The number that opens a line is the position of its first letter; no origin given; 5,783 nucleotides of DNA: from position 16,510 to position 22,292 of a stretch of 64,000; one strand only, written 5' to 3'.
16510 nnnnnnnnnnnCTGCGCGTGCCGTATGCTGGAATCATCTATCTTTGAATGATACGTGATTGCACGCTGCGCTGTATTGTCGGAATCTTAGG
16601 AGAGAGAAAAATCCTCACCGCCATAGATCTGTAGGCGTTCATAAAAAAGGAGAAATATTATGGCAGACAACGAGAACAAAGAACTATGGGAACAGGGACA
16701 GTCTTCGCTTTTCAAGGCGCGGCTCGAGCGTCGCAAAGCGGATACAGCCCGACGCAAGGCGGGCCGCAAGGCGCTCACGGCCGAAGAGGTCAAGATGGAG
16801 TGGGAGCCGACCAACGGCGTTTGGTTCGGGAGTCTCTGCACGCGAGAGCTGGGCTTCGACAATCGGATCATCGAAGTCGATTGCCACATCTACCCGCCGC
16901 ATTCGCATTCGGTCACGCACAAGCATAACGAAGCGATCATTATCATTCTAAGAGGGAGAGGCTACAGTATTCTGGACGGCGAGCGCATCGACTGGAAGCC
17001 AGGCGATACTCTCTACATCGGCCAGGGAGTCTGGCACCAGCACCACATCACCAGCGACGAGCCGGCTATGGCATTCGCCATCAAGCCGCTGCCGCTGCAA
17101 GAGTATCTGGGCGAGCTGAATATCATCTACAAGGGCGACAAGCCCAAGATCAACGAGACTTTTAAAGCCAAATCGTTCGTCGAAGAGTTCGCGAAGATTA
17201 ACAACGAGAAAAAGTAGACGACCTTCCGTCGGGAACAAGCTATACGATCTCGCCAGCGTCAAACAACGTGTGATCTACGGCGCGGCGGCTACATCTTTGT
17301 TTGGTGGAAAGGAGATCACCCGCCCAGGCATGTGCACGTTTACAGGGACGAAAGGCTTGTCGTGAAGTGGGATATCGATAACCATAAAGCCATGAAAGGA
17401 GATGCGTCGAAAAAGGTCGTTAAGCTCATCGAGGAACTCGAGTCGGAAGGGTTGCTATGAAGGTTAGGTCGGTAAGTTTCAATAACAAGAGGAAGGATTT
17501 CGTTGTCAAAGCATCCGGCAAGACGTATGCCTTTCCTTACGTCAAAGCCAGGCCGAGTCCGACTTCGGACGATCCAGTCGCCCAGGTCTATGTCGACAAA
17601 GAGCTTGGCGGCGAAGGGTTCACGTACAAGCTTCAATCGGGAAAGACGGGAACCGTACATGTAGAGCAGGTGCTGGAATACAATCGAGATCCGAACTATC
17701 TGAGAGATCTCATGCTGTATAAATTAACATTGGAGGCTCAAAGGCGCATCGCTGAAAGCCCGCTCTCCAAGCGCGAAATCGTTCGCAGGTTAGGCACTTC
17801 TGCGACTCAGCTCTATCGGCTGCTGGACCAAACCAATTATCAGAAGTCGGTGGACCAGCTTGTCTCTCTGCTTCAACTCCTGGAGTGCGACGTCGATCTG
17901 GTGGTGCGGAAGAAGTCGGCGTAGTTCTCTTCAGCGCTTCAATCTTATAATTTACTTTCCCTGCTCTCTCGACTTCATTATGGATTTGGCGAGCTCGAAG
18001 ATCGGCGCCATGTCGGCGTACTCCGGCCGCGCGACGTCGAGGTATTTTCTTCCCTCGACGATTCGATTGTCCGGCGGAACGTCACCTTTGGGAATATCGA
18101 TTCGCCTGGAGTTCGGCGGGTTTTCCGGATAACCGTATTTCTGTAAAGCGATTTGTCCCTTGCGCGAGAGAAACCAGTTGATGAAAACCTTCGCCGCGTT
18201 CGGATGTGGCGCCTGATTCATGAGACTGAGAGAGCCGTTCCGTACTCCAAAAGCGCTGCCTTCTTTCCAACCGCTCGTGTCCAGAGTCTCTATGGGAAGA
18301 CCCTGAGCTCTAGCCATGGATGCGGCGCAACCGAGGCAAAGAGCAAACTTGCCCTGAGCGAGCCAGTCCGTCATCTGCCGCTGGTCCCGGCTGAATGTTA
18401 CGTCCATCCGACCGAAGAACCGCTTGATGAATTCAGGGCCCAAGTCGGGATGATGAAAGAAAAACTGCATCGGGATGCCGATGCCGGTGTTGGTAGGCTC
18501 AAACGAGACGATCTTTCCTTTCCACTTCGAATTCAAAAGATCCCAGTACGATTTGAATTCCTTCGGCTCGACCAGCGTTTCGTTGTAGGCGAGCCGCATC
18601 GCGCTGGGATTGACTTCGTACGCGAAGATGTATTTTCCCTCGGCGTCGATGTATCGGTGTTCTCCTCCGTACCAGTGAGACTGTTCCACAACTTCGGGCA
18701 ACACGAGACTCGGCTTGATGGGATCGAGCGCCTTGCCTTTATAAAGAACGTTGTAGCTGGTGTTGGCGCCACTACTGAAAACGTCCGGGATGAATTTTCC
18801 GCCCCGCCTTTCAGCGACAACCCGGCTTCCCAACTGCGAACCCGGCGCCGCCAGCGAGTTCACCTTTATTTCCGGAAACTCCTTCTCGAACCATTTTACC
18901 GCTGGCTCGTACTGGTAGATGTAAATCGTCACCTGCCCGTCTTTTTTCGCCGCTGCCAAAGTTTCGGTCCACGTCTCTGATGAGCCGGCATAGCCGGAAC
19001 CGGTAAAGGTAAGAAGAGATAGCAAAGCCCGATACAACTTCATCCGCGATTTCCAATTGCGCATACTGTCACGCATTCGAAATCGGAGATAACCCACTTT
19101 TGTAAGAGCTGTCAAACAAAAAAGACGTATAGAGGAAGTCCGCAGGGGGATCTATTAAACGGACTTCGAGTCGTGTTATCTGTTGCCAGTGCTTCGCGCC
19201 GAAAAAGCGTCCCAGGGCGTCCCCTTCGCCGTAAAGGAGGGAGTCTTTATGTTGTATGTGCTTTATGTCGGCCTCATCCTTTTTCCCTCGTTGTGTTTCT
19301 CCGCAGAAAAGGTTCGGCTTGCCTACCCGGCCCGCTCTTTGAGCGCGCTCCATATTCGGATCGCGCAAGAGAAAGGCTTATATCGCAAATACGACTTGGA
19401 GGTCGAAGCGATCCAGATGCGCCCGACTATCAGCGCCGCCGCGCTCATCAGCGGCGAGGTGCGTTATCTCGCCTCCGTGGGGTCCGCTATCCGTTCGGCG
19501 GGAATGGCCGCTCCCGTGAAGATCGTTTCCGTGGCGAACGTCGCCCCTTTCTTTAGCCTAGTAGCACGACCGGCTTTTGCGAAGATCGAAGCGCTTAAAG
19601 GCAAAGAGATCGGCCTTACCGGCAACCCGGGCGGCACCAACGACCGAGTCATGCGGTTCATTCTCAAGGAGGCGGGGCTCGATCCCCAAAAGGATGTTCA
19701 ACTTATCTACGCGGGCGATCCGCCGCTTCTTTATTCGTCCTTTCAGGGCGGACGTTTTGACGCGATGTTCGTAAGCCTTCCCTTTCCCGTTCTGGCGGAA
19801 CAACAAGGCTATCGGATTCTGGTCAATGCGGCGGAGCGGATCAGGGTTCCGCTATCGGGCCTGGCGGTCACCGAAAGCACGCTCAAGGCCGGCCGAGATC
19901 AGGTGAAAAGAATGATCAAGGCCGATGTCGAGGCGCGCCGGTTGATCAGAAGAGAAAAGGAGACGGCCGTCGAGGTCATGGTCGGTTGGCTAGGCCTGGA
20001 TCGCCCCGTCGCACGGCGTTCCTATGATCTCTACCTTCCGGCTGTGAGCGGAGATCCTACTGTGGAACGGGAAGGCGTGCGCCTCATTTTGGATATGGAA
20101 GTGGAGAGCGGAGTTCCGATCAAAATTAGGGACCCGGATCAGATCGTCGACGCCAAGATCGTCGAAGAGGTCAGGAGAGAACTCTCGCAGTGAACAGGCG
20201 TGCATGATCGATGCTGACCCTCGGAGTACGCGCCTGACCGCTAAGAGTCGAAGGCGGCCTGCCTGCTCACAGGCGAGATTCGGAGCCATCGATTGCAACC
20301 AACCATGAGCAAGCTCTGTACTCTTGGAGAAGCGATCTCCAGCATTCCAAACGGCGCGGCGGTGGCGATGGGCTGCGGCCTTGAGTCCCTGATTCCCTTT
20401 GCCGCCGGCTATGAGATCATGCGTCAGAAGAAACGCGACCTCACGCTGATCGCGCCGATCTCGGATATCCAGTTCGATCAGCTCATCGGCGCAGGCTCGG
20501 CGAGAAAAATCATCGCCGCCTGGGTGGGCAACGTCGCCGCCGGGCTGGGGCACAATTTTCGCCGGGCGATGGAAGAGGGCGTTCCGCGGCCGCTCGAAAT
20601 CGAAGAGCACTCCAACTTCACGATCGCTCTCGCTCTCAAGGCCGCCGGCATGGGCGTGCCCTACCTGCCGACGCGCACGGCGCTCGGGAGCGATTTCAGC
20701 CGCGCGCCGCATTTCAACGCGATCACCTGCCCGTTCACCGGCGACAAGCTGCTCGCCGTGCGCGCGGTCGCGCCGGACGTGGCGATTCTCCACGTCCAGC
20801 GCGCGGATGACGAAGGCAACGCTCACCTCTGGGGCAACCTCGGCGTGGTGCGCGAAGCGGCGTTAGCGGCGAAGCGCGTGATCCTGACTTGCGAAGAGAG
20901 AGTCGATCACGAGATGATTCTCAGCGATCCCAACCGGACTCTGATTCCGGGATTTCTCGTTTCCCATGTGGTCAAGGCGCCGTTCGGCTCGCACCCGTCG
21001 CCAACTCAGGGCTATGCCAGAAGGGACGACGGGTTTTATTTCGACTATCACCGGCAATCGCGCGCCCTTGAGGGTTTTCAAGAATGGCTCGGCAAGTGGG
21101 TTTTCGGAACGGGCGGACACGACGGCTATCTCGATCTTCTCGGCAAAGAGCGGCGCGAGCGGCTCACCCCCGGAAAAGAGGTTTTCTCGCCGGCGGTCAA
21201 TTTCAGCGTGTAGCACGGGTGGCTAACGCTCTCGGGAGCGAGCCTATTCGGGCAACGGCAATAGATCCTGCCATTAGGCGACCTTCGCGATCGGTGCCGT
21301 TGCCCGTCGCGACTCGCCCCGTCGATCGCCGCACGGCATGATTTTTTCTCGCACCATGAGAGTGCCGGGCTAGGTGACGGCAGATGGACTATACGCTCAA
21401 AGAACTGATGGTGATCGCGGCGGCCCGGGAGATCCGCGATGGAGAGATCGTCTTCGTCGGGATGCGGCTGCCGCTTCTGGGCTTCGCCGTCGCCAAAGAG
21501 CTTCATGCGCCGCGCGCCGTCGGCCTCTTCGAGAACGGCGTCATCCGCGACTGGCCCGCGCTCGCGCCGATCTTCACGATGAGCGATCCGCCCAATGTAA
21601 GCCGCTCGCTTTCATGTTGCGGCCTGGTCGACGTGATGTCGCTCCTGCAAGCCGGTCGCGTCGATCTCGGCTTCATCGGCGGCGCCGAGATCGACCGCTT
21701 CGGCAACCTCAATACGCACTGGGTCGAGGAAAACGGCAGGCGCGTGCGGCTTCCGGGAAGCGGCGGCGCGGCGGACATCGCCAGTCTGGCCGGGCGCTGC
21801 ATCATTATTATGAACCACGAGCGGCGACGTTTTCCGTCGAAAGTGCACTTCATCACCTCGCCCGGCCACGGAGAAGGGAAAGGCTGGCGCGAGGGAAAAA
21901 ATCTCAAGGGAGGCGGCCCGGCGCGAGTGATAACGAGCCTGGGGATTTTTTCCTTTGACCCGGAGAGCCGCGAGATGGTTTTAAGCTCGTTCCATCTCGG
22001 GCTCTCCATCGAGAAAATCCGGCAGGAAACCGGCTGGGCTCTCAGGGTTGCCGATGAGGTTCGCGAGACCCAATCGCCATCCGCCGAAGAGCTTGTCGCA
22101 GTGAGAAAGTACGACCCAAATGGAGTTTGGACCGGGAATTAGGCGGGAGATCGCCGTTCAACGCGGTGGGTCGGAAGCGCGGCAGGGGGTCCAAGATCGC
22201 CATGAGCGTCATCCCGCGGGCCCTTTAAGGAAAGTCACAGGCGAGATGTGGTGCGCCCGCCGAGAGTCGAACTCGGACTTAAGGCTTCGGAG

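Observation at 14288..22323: Intact tRNA-Arg(CCG) plus two upstream direct repeats of its 3' end delimit two tandem islets without an integrase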

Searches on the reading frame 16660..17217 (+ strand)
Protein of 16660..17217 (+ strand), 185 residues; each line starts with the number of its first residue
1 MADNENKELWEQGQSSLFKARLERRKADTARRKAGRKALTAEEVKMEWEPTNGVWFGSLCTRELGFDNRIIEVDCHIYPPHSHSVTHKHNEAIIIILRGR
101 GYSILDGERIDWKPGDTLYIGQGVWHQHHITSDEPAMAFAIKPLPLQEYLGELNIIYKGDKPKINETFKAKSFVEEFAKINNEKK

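Call 8: search_protein_families(library=pfam, proteins=[window:16660-17217:+], max_evalue=0.01)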
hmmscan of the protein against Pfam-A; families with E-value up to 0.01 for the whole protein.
window:16660-17217:+ (185 aa): 2 families
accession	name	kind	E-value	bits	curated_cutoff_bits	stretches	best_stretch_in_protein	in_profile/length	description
PF07883.17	Cupin_2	-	3.1e-13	49.6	27.2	1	78-141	5-69/70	Cupin domain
PF02311.25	AraC_binding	-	5e-07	30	21.1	1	77-157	15-92/135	AraC-like ligand binding domain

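Call 25: search_protein_families(library=padloc, proteins=[window:16660-17217:+], max_evalue=0.01)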
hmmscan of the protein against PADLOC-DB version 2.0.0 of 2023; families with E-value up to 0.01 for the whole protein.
window:16660-17217:+ (185 aa): 0 families

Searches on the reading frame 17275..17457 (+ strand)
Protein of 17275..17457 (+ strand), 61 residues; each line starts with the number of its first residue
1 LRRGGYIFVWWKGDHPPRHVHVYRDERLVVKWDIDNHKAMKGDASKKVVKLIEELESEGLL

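Call 73: search_protein_families(library=pfam, proteins=[window:17275-17457:+], max_evalue=1)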
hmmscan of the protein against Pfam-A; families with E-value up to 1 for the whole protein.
seq(61 aa): 1 family
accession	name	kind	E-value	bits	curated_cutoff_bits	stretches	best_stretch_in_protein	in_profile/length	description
PF13711.11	DUF4160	-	6e-08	33.2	23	1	6-55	3-52/65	Domain of unknown function (DUF4160)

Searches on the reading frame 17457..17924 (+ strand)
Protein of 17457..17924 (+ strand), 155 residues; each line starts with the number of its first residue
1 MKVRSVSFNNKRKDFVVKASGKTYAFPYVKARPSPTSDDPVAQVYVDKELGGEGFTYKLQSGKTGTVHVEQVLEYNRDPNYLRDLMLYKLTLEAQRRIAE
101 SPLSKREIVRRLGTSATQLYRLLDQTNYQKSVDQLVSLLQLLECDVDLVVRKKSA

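Call 8: search_protein_families(library=pfam, proteins=[window:17457-17924:+], max_evalue=0.01)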
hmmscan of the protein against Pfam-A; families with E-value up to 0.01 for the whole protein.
window:17457-17924:+ (155 aa): 2 families
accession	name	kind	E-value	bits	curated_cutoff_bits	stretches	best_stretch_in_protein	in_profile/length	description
PF13744.12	HTH_37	-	0.00077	19.7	27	1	95-151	24-80/80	Helix-turn-helix domain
PF04218.19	CENP-B_N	-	0.006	16.6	21.2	0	95-125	16-45/53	CENP-B N-terminal DNA-binding domain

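Call 25: search_protein_families(library=padloc, proteins=[window:17457-17924:+], max_evalue=0.01)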
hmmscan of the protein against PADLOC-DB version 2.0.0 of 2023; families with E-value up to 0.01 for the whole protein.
window:17457-17924:+ (155 aa): 0 families

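Call 74: search_protein_families(library=ncbifam, proteins=[window:17457-17924:+], max_evalue=0.01)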
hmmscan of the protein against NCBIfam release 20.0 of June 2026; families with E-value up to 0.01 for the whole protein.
window:17457-17924:+ (155 aa): 0 families

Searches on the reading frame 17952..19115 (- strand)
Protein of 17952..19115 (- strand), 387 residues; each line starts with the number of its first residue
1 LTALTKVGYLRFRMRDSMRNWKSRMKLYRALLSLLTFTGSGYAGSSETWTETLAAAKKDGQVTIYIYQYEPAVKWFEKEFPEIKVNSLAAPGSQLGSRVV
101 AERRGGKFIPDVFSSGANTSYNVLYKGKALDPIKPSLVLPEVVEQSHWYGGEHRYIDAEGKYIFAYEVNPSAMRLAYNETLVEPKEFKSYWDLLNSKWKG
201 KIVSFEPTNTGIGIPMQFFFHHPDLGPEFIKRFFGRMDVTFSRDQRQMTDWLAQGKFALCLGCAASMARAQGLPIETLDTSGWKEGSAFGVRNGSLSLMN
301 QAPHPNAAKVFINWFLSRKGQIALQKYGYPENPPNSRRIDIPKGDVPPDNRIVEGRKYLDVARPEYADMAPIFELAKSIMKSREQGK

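Call 7: search_protein_families(library=pfam, proteins=[window:17952-19115:-], max_evalue=0.01)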
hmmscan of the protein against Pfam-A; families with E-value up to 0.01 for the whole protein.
window:17952-19115:- (387 aa): 4 families
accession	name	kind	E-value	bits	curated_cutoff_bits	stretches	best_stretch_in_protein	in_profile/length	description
PF13416.11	SBP_bac_8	-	6.4e-10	39.7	27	1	72-335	2-262/279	Bacterial extracellular solute-binding protein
PF01547.30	SBP_bac_1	-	1.5e-07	32.1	26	1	71-321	12-306/307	Bacterial extracellular solute-binding protein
PF13531.11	SBP_bac_11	-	8.5e-07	29.4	25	1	173-329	81-226/227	Bacterial extracellular solute-binding protein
PF13343.11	SBP_bac_6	-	2.6e-06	27.5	24.6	1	140-338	39-227/245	Bacterial extracellular solute-binding protein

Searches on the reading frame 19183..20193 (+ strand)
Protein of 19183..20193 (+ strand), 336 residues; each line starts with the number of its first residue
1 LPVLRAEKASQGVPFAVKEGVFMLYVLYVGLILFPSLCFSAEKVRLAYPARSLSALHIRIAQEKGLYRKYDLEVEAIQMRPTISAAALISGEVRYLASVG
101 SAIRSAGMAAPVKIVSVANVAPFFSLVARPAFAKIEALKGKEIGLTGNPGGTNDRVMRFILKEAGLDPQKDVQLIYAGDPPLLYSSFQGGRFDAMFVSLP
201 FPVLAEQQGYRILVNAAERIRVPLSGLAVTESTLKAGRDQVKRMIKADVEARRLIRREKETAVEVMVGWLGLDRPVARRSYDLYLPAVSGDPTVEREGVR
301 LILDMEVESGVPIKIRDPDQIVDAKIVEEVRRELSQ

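Call 7: search_protein_families(library=pfam, proteins=[window:19183-20193:+], max_evalue=0.01)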
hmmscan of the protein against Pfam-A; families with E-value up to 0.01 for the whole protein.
window:19183-20193:+ (336 aa): 2 families
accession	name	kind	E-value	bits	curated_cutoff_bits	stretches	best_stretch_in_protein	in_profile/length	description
PF13379.11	NMT1_2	-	3.4e-14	53.7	24.7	1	57-265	20-247/252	NMT1-like family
PF09084.16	NMT1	-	5.2e-12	46.6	20.5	1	59-247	8-201/216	NMT1/THI5 like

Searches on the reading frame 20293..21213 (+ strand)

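Call 7: search_protein_families(library=pfam, proteins=[window:20293-21213:+], max_evalue=0.01)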
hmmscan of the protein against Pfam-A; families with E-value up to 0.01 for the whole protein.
window:20293-21213:+ (306 aa): 1 family
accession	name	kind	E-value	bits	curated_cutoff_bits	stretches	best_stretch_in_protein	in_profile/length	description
PF01144.29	CoA_trans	-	9e-24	84.5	23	1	11-229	4-217/217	Coenzyme A transferase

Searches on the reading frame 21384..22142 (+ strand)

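Call 8: search_protein_families(library=pfam, proteins=[window:21384-22142:+], max_evalue=0.01)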
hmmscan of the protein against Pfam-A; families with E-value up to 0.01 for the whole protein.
window:21384-22142:+ (252 aa): 1 family
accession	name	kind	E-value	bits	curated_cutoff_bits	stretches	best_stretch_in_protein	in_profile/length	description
PF01144.29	CoA_trans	-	4.8e-24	85.4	23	1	9-213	4-215/217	Coenzyme A transferase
